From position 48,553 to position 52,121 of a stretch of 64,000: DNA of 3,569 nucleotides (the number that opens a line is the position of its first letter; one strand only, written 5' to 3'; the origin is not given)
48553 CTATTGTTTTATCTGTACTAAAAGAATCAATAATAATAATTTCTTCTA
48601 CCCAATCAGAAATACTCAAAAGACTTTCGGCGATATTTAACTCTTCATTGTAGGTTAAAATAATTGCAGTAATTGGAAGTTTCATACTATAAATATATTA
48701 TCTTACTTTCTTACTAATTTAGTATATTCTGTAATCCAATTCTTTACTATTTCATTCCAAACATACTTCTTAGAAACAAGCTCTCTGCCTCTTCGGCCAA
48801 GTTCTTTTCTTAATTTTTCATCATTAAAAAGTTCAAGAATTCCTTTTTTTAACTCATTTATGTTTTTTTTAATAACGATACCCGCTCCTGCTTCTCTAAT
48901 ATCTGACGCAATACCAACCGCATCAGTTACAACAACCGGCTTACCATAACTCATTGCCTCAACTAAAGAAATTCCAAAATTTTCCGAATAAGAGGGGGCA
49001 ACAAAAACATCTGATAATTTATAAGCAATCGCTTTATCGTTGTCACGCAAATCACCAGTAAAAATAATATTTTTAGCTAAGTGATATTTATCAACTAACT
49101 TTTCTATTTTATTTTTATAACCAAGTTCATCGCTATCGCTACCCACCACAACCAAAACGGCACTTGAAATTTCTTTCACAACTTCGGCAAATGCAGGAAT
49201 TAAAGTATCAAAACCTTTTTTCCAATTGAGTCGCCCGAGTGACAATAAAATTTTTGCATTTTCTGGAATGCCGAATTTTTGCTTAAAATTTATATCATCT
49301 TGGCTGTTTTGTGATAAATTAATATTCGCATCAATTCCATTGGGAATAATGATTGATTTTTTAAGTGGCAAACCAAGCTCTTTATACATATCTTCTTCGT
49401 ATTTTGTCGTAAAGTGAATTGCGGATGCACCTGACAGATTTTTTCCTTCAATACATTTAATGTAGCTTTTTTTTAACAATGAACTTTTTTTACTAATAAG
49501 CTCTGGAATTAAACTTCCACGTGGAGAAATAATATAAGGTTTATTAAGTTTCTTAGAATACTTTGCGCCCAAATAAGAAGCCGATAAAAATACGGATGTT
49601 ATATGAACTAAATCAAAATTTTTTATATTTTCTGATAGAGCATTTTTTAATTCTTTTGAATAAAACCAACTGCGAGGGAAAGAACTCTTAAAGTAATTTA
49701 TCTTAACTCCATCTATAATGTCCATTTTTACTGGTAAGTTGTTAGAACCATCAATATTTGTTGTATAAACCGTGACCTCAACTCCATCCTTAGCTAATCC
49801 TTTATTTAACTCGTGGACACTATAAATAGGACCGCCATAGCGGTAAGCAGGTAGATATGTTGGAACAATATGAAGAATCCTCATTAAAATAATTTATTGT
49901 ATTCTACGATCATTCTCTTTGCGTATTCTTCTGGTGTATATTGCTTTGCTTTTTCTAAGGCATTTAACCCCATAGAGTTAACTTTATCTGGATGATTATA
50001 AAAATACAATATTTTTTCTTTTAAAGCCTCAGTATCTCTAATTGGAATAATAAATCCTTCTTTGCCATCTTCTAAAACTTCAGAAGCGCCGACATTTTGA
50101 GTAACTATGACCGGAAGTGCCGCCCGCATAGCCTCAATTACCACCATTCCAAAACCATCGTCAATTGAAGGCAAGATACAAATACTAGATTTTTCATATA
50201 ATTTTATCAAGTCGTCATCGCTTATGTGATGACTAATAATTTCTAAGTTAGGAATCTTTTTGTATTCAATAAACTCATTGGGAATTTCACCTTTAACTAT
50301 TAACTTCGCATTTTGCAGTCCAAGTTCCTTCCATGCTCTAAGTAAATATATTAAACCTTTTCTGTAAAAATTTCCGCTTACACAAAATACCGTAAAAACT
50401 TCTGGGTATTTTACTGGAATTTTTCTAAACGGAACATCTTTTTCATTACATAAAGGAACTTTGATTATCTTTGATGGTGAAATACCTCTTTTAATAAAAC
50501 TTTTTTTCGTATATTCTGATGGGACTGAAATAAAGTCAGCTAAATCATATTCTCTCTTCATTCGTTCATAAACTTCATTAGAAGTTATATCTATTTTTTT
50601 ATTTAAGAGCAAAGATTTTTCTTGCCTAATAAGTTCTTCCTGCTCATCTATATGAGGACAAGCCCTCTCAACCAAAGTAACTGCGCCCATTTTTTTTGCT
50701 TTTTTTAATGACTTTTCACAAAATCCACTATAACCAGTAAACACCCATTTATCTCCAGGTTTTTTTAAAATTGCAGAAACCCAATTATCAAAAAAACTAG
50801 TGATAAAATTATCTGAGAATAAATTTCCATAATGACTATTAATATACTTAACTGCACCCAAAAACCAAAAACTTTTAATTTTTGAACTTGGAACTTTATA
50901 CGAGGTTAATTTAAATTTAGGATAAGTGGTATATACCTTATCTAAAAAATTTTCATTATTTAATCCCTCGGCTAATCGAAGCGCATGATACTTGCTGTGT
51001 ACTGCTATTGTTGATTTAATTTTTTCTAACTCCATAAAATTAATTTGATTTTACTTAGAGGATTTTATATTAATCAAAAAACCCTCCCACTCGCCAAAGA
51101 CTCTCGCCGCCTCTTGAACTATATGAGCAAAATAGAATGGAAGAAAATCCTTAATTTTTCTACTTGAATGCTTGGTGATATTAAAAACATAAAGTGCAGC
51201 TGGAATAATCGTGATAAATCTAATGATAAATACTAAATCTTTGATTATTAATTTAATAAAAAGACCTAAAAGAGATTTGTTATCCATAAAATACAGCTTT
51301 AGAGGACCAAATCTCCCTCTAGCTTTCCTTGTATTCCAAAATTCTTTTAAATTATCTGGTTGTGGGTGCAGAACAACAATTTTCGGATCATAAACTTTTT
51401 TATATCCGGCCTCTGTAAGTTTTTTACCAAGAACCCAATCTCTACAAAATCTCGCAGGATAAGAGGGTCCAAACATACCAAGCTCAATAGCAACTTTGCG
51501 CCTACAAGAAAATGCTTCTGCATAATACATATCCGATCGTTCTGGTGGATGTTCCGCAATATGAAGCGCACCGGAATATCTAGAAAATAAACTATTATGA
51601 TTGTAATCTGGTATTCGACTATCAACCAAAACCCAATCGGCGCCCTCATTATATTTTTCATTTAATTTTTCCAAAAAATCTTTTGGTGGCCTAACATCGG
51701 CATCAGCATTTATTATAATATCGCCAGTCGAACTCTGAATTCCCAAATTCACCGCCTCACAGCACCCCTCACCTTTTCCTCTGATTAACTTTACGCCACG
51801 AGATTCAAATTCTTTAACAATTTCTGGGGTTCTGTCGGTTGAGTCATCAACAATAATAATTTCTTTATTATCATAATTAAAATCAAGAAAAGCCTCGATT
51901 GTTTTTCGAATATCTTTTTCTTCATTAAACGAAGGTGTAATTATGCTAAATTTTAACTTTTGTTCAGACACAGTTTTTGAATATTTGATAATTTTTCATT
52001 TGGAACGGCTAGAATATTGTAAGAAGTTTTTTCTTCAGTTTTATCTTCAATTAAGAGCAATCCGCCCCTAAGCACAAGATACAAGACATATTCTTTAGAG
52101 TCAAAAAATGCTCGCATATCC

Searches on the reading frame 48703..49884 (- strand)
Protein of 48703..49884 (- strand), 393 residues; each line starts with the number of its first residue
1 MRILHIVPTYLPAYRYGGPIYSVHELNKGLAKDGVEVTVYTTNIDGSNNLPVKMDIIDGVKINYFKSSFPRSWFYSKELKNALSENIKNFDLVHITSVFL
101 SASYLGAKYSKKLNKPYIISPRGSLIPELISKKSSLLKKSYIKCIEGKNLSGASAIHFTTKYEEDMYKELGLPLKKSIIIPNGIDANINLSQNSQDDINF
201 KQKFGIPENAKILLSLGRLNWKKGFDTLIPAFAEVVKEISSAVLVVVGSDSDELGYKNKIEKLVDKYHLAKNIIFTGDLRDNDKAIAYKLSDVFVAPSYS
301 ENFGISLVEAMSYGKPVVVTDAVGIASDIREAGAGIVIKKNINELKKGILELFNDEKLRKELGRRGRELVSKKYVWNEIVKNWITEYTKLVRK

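Call 32: search_protein_families(library=ncbifam, proteins=[window:48703-49884:-], max_evalue=0.00001)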
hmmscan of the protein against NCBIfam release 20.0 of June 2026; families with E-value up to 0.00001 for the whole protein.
window:48703-49884:- (393 aa): 41 families (the best 25 are shown)
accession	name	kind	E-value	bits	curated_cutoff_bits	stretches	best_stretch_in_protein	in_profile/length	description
NF038295.1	EPS_HpsP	equivalog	2.2e-80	270.6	550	1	2-390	1-387/388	hormogonium polysaccharide biosynthesis glycosyltransferase HpsP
NF046085.1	XrtY_assoc_Gly1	equivalog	7.2e-58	196.3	400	1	1-391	1-385/387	XrtY-associated glycosyltransferase XYAG1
TIGR04157.1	glyco_rSAM_CFB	subfamily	1.4e-32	113.2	400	1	158-383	176-402/406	TIGR04157 family glycosyltransferase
NF041876.1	EPS_EpsE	equivalog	2.6e-27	96.1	400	1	155-374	165-380/389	exopolysaccharide biosynthesis GT4 family glycosyltransferase EpsE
TIGR04047.1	MSMEG_0565_glyc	hypoth_equivalog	5.1e-25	88.3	259.85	1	162-388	149-372/373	MSMEG_0565 family glycosyltransferase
NF053513.1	Gtran_IagA_BgsA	equivalog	1.8e-24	86.4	460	1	83-389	38-330/333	LTA glycolipid anchor biosynthesis glycosyltransferase, IagA/BgsA family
TIGR03999.1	thiol_BshA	equivalog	2.1e-24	86.1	273.7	1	176-391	168-374/375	N-acetyl-alpha-D-glucosaminyl L-malate synthase BshA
NF012028.0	PRK15484.1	subfamily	3e-24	85.8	618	1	151-383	138-371/380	lipopolysaccharide N-acetylglucosaminyltransferase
TIGR03449.1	mycothiol_MshA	equivalog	3.4e-23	82.2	462.5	1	193-391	204-404/406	D-inositol-3-phosphate glycosyltransferase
NF041010.1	glycosy_Agl16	equivalog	5.9e-23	81.3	575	1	1-390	1-351/352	glycosylation protein Agl16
TIGR03088.1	stp2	hypoth_equivalog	1e-22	80.7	409.05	1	166-389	151-372/374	TIGR03088 family PEP-CTERM/XrtA system glycosyltransferase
NF047684.1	TeichurnBiosyTuaC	equivalog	1.4e-22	80.2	550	1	82-391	101-390/391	teichuronic acid biosynthesis protein TuaC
TIGR02149.1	glgA_Coryne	subfamily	3.6e-21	75.8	302.4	1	82-390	76-390/391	glycogen synthase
NF049988.1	MGlcDAGSynMgs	equivalog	2.5e-19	69.9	400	1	6-392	6-389/398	alpha-monoglucosyldiacylglycerol synthase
NF038229.1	Glyco4_Geo_Pelo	equivalog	3.7e-19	68.9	400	1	150-378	107-324/338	GPMC system family 4 glycosyltransferase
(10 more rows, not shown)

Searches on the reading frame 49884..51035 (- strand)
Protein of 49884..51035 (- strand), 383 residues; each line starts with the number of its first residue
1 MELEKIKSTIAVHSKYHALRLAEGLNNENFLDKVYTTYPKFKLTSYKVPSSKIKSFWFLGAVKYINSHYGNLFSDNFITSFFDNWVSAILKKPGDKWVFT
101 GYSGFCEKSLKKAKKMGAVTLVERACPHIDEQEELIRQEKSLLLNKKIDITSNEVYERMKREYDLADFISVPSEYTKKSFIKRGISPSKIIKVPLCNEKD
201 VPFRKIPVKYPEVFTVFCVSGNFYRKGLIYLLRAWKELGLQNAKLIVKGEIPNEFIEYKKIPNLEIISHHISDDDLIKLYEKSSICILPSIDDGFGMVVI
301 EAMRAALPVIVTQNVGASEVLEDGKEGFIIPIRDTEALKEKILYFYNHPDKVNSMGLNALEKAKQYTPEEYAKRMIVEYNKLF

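Call 32: search_protein_families(library=ncbifam, proteins=[window:49884-51035:-], max_evalue=0.00001)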
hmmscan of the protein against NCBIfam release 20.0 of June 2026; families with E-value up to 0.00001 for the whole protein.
window:49884-51035:- (383 aa): 25 families
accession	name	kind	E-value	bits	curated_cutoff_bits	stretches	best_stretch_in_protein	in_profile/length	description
TIGR03999.1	thiol_BshA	equivalog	3.7e-16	59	273.7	1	242-380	229-371/375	N-acetyl-alpha-D-glucosaminyl L-malate synthase BshA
TIGR04157.1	glyco_rSAM_CFB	subfamily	1.4e-14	53.9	400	1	226-375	240-402/406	TIGR04157 family glycosyltransferase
TIGR03088.1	stp2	hypoth_equivalog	1.9e-14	53.5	409.05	1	272-383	262-370/374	TIGR03088 family PEP-CTERM/XrtA system glycosyltransferase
NF041876.1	EPS_EpsE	equivalog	1.5e-13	50.8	400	1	271-363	284-376/389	exopolysaccharide biosynthesis GT4 family glycosyltransferase EpsE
TIGR03449.1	mycothiol_MshA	equivalog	9.3e-13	47.8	462.5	1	272-381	293-402/406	D-inositol-3-phosphate glycosyltransferase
NF046085.1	XrtY_assoc_Gly1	equivalog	7.8e-12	44.7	400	1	181-380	175-382/387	XrtY-associated glycosyltransferase XYAG1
NF038295.1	EPS_HpsP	equivalog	5.4e-11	42.1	550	1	259-382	264-387/388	hormogonium polysaccharide biosynthesis glycosyltransferase HpsP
TIGR02149.1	glgA_Coryne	subfamily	6e-11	42.1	302.4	1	248-376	248-384/391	glycogen synthase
NF047880.1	glyco_SdgA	exception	1.3e-10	40.4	800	1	266-370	374-478/488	serine-aspartate repeat adhesin O-glycosyltransferase SdgA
TIGR02470.1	sucr_synth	equivalog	2.7e-10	39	810.4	1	282-376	643-742/784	sucrose synthase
NF041010.1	glycosy_Agl16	equivalog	2.8e-10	39.6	575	1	155-382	126-351/352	glycosylation protein Agl16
TIGR04047.1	MSMEG_0565_glyc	hypoth_equivalog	4.9e-10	39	259.85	1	219-379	199-371/373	MSMEG_0565 family glycosyltransferase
NF047684.1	TeichurnBiosyTuaC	equivalog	9e-10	38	550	1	225-382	231-389/391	teichuronic acid biosynthesis protein TuaC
NF041139.1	TreT_Thcocales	equivalog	2.4e-09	36.5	775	1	282-365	312-394/412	trehalose synthase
NF047881.1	glyco_SdgB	exception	5.7e-09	35.2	800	1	275-371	388-485/496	serine-aspartate repeat adhesin O-glycosyltransferase SdgB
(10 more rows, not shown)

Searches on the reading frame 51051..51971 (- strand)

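Call 10: search_protein_families(library=pfam, proteins=[window:51051-51971:-], max_evalue=0.1)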
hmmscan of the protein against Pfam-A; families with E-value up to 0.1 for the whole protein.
window:51051-51971:- (306 aa): 5 families
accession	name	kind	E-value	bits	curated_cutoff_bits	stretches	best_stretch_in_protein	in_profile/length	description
PF00535.33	Glycos_transf_2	-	7e-29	101.3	23.3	1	9-124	1-121/168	Glycosyl transferase family 2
PF13641.12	Glyco_tranf_2_3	-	7.5e-06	26.6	27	1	8-215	3-224/230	Glycosyltransferase like family 2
PF10111.15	Glyco_tranf_2_2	-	0.014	15.3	27.3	1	9-103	1-102/276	Glycosyltransferase like family 2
PF13704.12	Glyco_tranf_2_4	-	0.043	14.7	27.5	1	21-116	7-77/98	Glycosyl transferase family 2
PF13506.12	Glyco_transf_21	-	0.066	13.1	21.7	0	78-115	26-62/174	Glycosyl transferase family 21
